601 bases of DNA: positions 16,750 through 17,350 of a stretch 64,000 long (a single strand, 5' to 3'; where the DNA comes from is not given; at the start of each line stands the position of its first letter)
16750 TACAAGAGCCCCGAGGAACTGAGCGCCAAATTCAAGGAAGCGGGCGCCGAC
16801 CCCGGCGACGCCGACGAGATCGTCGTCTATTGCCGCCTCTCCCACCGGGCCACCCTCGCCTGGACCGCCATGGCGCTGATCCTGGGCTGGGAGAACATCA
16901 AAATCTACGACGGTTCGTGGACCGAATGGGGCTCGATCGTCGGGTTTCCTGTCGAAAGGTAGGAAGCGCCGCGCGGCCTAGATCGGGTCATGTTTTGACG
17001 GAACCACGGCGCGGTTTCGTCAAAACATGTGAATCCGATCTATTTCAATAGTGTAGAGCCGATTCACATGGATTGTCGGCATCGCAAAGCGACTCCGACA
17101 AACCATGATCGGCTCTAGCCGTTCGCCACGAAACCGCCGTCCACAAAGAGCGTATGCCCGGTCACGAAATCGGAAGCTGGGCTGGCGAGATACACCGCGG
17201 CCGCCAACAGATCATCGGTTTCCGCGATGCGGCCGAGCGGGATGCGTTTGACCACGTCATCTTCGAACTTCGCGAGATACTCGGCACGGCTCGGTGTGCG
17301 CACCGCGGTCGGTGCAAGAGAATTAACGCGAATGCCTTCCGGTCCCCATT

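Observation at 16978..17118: A 141-bp, three-hairpin, CTAG-bounded repeat is present in three near-identical copies within 35 kb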

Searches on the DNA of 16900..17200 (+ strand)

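Call 11: search_dna_similar(query=window:16978-17118:+, collection=plasmids, mode=distant, max_rows=40)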
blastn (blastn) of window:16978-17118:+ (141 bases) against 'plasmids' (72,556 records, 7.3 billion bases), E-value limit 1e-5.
No match.
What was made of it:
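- Tried and rejected: A distant-mode blastn of the element against the plasmid collection found no match (call 11).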

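Call 60: search_rna_families(source=window, start=16900, end=17200, threshold=evalue, max_evalue=1)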
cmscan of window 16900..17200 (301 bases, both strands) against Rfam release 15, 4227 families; matches with E-value up to 1: 3.
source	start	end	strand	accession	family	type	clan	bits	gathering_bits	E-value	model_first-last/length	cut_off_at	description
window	17049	17118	-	RF04231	mir-9191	Gene; miRNA;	-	27.5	100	0.0018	1-73/73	no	mir-9191 microRNA precursor family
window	16980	17041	+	RF04108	mir-2513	Gene; miRNA;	-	21.7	89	0.065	1-120/120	no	mir-2513 microRNA precursor family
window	17046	17124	-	RF03459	mir-1890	Gene; miRNA;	-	21.6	76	0.059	1-78/78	no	mir-1890 microRNA precursor family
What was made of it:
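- On Known structured RNA family (Rfam) or intrinsic terminator: The relaxed search gives sub-threshold miRNA-hairpin hits of 21-27 bits against cutoffs of 76-100 (call 60).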
